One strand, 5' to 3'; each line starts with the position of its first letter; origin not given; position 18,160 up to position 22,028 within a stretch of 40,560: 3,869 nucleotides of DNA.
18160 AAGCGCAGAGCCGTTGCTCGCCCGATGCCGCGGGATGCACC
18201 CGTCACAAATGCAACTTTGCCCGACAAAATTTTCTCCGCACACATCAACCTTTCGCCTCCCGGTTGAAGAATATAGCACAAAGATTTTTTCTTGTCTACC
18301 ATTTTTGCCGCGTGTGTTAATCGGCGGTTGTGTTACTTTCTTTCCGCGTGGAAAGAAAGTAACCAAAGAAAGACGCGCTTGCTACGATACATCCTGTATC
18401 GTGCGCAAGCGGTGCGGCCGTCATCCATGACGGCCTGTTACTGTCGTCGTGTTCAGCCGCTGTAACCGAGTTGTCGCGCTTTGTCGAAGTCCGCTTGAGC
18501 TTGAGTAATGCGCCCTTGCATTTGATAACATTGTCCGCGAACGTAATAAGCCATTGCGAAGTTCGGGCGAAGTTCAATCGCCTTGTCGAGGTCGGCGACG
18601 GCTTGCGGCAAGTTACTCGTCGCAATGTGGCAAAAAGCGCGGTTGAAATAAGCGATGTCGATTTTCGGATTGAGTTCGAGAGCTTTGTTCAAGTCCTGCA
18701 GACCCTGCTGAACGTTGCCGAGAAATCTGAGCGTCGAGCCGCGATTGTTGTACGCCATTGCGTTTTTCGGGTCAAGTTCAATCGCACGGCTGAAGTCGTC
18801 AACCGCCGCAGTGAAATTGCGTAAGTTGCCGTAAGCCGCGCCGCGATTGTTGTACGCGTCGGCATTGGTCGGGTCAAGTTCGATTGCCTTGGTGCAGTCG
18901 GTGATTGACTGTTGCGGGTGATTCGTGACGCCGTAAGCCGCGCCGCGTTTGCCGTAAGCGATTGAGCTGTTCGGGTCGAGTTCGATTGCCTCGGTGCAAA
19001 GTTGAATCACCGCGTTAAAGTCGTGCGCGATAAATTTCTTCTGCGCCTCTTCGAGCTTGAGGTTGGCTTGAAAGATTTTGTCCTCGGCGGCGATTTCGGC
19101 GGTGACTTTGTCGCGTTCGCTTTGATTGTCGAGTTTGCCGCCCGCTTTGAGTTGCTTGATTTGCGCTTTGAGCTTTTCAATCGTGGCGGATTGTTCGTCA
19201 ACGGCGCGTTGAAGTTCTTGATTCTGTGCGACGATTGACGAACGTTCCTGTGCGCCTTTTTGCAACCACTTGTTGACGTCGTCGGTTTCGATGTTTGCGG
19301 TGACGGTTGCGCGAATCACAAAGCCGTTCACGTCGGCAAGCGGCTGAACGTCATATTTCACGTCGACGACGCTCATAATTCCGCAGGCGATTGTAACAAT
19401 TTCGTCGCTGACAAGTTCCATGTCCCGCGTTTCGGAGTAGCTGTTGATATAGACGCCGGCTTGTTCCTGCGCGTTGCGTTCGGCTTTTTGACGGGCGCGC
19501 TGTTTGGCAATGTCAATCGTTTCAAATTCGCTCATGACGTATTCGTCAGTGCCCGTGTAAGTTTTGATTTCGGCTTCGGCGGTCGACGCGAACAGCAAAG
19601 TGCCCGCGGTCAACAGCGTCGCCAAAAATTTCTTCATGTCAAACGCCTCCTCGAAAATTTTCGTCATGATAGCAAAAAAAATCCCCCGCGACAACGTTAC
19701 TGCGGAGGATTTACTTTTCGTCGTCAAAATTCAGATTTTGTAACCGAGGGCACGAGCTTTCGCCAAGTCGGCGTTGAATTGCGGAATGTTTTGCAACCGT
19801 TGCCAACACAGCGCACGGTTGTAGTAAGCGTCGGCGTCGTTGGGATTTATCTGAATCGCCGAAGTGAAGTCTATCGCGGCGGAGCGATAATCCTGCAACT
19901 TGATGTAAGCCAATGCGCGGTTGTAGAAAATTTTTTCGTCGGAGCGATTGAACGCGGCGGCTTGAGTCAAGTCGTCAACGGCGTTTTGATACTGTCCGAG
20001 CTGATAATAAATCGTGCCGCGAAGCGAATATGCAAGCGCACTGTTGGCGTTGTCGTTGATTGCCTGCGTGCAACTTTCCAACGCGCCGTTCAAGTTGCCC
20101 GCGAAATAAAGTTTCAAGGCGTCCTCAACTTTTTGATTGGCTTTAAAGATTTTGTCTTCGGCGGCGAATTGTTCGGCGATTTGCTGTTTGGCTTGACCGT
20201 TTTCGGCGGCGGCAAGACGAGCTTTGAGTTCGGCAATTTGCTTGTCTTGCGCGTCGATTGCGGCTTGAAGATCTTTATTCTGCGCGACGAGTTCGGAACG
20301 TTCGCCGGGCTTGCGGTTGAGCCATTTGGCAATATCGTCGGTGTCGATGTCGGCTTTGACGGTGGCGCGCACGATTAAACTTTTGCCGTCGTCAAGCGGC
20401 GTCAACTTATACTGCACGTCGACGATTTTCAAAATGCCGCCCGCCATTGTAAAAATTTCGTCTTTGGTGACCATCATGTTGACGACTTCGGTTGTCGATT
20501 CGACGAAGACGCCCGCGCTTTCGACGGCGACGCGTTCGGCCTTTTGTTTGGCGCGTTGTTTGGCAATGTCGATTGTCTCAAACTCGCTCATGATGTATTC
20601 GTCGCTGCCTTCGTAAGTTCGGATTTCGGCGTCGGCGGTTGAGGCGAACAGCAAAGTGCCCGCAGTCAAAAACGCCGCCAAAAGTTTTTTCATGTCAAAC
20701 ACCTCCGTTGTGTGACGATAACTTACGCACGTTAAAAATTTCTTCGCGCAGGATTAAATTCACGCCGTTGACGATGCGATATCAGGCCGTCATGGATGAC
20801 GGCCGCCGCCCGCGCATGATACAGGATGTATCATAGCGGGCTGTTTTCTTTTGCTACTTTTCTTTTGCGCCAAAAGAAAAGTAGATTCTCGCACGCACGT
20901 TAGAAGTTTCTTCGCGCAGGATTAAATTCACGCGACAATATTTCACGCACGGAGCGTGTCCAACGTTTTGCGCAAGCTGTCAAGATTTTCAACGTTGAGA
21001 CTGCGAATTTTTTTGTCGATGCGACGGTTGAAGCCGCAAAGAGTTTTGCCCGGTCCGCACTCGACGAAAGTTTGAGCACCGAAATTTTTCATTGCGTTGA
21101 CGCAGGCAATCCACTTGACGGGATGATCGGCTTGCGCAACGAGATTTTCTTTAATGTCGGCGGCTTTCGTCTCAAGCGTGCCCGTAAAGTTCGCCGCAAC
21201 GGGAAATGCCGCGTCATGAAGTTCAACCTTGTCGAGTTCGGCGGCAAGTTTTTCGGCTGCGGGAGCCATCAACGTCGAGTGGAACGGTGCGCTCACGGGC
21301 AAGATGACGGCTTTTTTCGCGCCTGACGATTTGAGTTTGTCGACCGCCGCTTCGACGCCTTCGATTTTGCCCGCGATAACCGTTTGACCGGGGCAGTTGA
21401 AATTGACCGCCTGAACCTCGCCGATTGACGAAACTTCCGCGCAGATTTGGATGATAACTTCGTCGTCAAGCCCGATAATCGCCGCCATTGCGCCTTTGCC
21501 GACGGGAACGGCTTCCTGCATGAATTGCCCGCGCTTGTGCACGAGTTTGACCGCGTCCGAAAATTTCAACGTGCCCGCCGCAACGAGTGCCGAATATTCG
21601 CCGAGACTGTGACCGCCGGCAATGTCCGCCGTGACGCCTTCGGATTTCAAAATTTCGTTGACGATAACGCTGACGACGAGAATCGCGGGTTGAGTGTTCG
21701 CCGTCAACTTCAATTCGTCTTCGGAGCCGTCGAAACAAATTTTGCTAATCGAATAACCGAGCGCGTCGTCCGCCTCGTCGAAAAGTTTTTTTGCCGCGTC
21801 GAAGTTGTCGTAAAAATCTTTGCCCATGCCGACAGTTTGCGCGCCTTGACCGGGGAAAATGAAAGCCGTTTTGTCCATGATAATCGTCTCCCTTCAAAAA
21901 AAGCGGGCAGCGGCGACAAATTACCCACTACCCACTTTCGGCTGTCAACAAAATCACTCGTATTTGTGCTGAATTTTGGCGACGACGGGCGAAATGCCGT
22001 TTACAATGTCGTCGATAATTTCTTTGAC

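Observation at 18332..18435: Dispersed ~100-nt three-hairpin intergenic element whose stems co-vary between copies (8 full copies plus 1 minimal copy in 40 kb)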

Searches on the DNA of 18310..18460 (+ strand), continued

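Call 51: search_dna_similar(query=L103:1440-1560:+, collection=plasmids, mode=distant, max_evalue=0.001, max_rows=40)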
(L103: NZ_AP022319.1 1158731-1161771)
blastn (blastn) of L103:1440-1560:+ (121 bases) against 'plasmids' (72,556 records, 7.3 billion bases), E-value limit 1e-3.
In 6 record(s) the limit of 40 matching pieces per record was reached: places in those records are undercounted.
Records with a match: 26; places in all: 415; records where one place covers at least 80% of the query: 17.
Best place of each record, by identity: >=99% 1; 95-99% 1; 90-95% 3; 80-90% 16; 60-80% 5.
By first word of the organism name: Paraburkholderia 9; Caballeronia 6; Ralstonia 6; Burkholderia 4; Ilyobacter 1.
By predicted mobility (MOB-suite, as given by PLSDB): non-mobilizable 19; mobilizable 6; conjugative 1.
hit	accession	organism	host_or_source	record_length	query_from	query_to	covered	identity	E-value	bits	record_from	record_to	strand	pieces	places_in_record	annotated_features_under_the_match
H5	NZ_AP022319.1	Burkholderia sp. THE68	Togo hemipterus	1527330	1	121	100%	100.0%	6e-55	219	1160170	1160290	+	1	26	none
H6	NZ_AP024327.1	Caballeronia sp. NK8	-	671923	1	121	100%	94.2%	3e-45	187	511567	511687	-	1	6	none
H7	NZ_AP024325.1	Caballeronia sp. NK8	-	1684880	3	121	98%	95.8%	8e-47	193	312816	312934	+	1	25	none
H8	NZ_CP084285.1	Caballeronia zhejiangensis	Anasa tristis,Cell culture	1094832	1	121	100%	91.0%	3e-39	168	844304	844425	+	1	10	none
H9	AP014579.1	Burkholderia sp. RPE67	Riptortus pedestris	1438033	1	121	100%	82.9%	9e-27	125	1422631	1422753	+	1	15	hypothetical protein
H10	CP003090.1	Burkholderia sp. YI23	-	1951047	1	121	100%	82.1%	4e-25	121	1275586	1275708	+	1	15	maleate cis-trans isomerase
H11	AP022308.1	Burkholderia sp. SFA1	-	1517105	1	121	100%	82.1%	5e-24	117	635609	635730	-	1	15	none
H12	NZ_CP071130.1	Caballeronia sp. M1242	Homo sapiens,ETA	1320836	3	107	87%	89.5%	5e-30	137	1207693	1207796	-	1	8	none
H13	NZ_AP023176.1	Paraburkholderia largidicola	Physopelta gutta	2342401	2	116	95%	81.0%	7e-16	91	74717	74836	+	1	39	none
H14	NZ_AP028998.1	Paraburkholderia sp. 22B1P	-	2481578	2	116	95%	81.0%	7e-16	91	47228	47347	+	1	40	none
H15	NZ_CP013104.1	Paraburkholderia caribensis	-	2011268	2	120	98%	78.0%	4e-12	78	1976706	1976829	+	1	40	none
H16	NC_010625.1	Paraburkholderia phymatum STM815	-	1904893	5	116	93%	82.5%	7e-22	109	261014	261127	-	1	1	record has no annotation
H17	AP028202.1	Paraburkholderia largidicola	Physopelta gutta,midgut,Midgut crypts ...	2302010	7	119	93%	81.5%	2e-16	92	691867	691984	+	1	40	none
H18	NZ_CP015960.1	Paraburkholderia caribensis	Mimosa,single cell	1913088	3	120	98%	77.6%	4e-12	77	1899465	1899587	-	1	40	none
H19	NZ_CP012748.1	Paraburkholderia caribensis MBA4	soil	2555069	3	119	97%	77.6%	5e-11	74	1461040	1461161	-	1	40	none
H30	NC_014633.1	Ilyobacter polytropus DSM 2926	marine mud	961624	62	101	33%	90.0%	1e-5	55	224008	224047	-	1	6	none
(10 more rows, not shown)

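Call 52: get_annotated_region(hit=H30, flank=20000)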
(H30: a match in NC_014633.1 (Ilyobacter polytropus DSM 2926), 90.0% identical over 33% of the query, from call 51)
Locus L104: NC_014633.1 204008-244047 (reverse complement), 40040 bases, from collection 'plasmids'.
description: Ilyobacter polytropus DSM 2926 plasmid pILYOP01, complete sequence
organism: Ilyobacter polytropus DSM 2926 (NCBI taxid 572544)
taxonomy: Bacteria; Fusobacteriota; Fusobacteriia; Fusobacteriales; Fusobacteriaceae; Ilyobacter; Ilyobacter polytropus; Ilyobacter polytropus DSM 2926
host: -; source: marine mud; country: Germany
typing (MOB-suite, as given by PLSDB): non-mobilizable; replicon rep_cluster_99
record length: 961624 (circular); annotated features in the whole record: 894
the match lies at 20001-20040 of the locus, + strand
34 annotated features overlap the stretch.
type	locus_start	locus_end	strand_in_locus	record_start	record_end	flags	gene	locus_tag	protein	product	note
CDS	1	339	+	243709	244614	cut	-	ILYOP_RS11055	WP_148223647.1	IS3 family transposase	-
CDS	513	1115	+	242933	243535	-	-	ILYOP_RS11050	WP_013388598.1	hypothetical protein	-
CDS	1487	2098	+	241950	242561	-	-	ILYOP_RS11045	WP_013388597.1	sigma-70 family RNA polymerase sigma factor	GO:0006352 - DNA-templated transcription initiation [Evidence IEA]; GO:0006355 - regulation of DNA-templated ...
CDS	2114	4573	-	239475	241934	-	-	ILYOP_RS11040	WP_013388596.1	AMP-binding protein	-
CDS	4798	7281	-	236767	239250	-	-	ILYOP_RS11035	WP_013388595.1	AMP-binding protein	-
CDS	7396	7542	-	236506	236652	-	-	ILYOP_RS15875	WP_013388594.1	hypothetical protein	-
CDS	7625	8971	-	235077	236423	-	-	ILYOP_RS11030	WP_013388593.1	ATP-binding protein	-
CDS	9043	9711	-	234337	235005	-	-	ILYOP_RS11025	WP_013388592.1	response regulator transcription factor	GO:0000160 - phosphorelay signal transduction system [Evidence IEA]; GO:0006355 - regulation of DNA-templated ...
CDS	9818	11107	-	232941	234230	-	-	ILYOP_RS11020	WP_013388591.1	M18 family aminopeptidase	GO:0006508 - proteolysis [Evidence IEA]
CDS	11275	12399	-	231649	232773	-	dinB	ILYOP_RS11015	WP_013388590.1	DNA polymerase IV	GO:0006281 - DNA repair [Evidence IEA]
CDS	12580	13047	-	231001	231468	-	-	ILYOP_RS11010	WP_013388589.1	YhcH/YjgK/YiaL family protein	-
CDS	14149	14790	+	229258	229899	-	-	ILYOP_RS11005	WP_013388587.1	bifunctional 2-keto-4-hydroxyglutarate aldolase/2-keto-3-deoxy-6-phosphogluconate aldolase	-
CDS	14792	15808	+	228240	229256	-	-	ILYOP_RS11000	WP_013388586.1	sugar kinase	-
CDS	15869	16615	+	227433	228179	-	-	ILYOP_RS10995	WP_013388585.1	IclR family transcriptional regulator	GO:0006355 - regulation of DNA-templated transcription [Evidence IEA]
CDS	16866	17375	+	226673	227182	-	-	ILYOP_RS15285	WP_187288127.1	DUF1850 domain-containing protein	-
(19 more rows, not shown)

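Call 53: get_annotated_region(hit=H7, flank=20000)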
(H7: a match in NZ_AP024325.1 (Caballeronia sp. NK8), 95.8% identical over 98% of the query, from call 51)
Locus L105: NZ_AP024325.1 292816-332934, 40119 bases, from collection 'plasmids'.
description: Caballeronia sp. NK8 plasmid pNK81, complete sequence
organism: Caballeronia sp. NK8 (NCBI taxid 140098)
taxonomy: Bacteria; Pseudomonadota; Betaproteobacteria; Burkholderiales; Burkholderiaceae; Caballeronia; Caballeronia sp. NK8
host: -; source: -; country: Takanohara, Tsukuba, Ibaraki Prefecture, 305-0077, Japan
typing (MOB-suite, as given by PLSDB): non-mobilizable
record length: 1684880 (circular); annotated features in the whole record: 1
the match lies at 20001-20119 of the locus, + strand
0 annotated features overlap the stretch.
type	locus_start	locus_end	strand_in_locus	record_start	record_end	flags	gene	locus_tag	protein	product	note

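Call 90: search_rna_families(source=window, start=18310, end=18460, threshold=evalue, max_evalue=10, show_alignments=1)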
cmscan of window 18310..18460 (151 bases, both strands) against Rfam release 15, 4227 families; matches with E-value up to 10: 9.
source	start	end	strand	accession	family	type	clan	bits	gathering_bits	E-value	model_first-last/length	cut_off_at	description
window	18366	18433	+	RF01690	Bacillaceae-1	Gene; sRNA;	-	21.5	35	0.037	1-67/67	no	Bacillaceae-1 RNA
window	18332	18365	+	RF03973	mir-5615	Gene; miRNA;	-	18.8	82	0.15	1-61/61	no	mir-5615 microRNA precursor family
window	18326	18367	+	RF03640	mir-3747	Gene; miRNA;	-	18.3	63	0.19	1-67/67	no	mir-3747 microRNA precursor family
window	18368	18439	+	RF00078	MicA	Gene; sRNA;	-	16.5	41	1.9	1-75/75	no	MicA sRNA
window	18346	18442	+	RF02770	Ysr224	Gene; sRNA;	-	14.6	70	0.51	1-107/107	no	Yersinia sRNA 224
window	18331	18364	+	RF03861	mir-4484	Gene; miRNA;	-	14.3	90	4.5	1-89/89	no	mir-4484 microRNA precursor family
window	18315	18394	+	RF03323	mir-3613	Gene; miRNA;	-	13.9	91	2.1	1-86/86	no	mir-3613 microRNA precursor family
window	18327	18367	-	RF00864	mir-BART20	Gene; miRNA;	-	12.2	70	9.2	1-81/81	no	mir-BART20 microRNA precursor family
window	18310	18444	+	RF01673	PhrS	Gene; sRNA;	-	8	37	4.3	85-212/212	5'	PhrS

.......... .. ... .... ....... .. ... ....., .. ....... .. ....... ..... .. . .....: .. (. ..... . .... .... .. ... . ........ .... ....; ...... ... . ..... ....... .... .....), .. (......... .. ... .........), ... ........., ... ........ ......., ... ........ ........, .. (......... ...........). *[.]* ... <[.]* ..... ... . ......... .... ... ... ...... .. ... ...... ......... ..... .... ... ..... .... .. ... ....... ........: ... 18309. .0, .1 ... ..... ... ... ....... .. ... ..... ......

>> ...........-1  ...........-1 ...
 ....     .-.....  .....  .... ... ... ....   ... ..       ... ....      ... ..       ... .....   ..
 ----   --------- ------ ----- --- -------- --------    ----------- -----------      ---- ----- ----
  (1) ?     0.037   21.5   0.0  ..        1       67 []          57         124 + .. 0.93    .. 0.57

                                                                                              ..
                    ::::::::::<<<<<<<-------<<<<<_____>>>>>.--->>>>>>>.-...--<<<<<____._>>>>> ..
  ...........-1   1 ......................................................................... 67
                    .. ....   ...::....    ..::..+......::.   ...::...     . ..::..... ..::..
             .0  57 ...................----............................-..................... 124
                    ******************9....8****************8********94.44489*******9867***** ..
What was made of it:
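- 18375..18413 (+): M3: two-tier hairpin (outer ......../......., inner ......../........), apical loop C-AUCCU-G. Aligns to hairpin 1 of Bacillaceae-1 (call 90).
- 18416..18435 (+): M4: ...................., 8-bp stem, UCCA loop. Near-invariant across genera. Aligns to hairpin 2 of Bacillaceae-1 (call 90).
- On Rfam RF01690 Bacillaceae-1: 21.5 bits, E = 0.037 in a 151-nt search; full-length model match at window 18366-18433(+) (call 90).
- Full-length (1-67 of 67) alignment of linker+M3+M4 to RF01690 on this strand (call 90).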

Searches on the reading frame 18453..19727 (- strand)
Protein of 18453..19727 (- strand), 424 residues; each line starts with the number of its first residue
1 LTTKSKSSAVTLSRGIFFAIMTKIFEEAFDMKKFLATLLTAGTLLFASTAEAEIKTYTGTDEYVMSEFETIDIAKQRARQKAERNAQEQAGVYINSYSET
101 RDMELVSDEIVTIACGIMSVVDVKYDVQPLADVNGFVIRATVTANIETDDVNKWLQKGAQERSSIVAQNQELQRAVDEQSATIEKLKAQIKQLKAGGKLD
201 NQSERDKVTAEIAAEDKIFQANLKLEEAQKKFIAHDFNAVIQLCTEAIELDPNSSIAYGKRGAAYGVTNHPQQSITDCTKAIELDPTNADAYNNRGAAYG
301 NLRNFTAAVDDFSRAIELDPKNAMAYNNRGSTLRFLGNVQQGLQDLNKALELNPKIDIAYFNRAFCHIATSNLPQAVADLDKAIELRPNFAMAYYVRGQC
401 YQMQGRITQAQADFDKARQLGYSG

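Call 6: search_protein_families(library=pfam, proteins=[window:18453-19727:-])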
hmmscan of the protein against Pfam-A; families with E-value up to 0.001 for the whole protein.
window:18453-19727:- (424 aa): 16 families
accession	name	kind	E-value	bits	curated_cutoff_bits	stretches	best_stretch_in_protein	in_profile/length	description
PF00515.34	TPR_1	-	2.9e-44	147.6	27.8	5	289-322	1-34/34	Tetratricopeptide repeat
PF13431.12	TPR_17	-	5.9e-36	120.2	24.4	3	278-308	2-32/34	Tetratricopeptide repeat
PF07719.23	TPR_2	-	3.3e-33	111.5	27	3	289-322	1-34/34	Tetratricopeptide repeat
PF13414.12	TPR_11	-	3.3e-30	103.9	26.8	3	280-301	19-40/42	TPR repeat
PF13181.12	TPR_8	-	1e-25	88.1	25.7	2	289-322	1-34/34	Tetratricopeptide repeat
PF13432.12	TPR_16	-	3.6e-16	59.7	32.7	2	298-354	6-62/65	Tetratricopeptide repeat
PF13371.12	TPR_9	-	9.2e-15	54.9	35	0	284-323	24-63/73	Tetratricopeptide repeat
PF13424.12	TPR_12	-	4.8e-12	46.3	30.1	3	289-352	3-67/77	Tetratricopeptide repeat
PF14559.12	TPR_19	-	2.6e-09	37.7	25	0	372-412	6-46/68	Tetratricopeptide repeat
PF01239.28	PPTA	-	3.3e-09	36.4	29.5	0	310-334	6-30/32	Protein prenyltransferase alpha subunit repeat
PF25575.1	TPR_BSK1_C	-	7.6e-09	35.9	42.2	0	227-287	48-109/118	Serine/threonine-protein kinase BSK1-like, TPR repeats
PF13428.12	TPR_14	-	1.2e-08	35.2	23.5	0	290-329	2-41/44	Tetratricopeptide repeat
PF10516.15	SHNi-TPR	-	2.8e-06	27.2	21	0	370-387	14-31/38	SHNi-TPR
PF13174.12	TPR_6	-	3.2e-06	27.9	26.3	0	393-417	2-26/33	Tetratricopeptide repeat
PF13374.12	TPR_10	-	7.8e-05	23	27.5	0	289-317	2-30/42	Tetratricopeptide repeat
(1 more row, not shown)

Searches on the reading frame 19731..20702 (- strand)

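Call 6: search_protein_families(library=pfam, proteins=[window:19731-20702:-])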
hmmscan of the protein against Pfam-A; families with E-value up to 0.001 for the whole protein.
window:19731-20702:- (323 aa): 11 families
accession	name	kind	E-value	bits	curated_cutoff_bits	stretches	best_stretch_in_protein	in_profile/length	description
PF00515.34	TPR_1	-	1.1e-16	60.3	27.8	2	257-289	2-34/34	Tetratricopeptide repeat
PF07719.23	TPR_2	-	1.6e-14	53.2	27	2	258-289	3-34/34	Tetratricopeptide repeat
PF13414.12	TPR_11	-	2.1e-13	50.1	26.8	3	229-269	1-41/42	TPR repeat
PF13371.12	TPR_9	-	3.4e-09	37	35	1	219-253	26-60/73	Tetratricopeptide repeat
PF13181.12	TPR_8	-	1.3e-08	34.8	25.7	1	257-289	2-34/34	Tetratricopeptide repeat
PF13431.12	TPR_17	-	4.7e-08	33.1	24.4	0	279-299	2-22/34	Tetratricopeptide repeat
PF13432.12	TPR_16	-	4.5e-06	27.4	32.7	0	260-305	1-46/65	Tetratricopeptide repeat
PF13174.12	TPR_6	-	0.00016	22.5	26.3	0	259-288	3-32/33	Tetratricopeptide repeat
PF25063.1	ARM_TT21_C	-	0.00017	21.9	35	1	202-281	109-188/209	Tetratricopeptide repeat protein 21 C-terminal ARM domain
PF12895.13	ANAPC3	-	0.00029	21.5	27.2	1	213-275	17-75/82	Anaphase-promoting complex, cyclosome, subunit 3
PF13424.12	TPR_12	-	0.0006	20.4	30.1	1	204-251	26-74/77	Tetratricopeptide repeat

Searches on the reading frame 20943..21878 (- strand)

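Call 6: search_protein_families(library=pfam, proteins=[window:20943-21878:-])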
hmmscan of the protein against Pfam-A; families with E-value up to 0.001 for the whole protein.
window:20943-21878:- (311 aa): 1 family
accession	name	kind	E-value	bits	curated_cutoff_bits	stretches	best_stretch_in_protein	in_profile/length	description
PF00698.26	Acyl_transf_1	-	1.5e-37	130.3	32.7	1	6-276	2-267/319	Acyl transferase domain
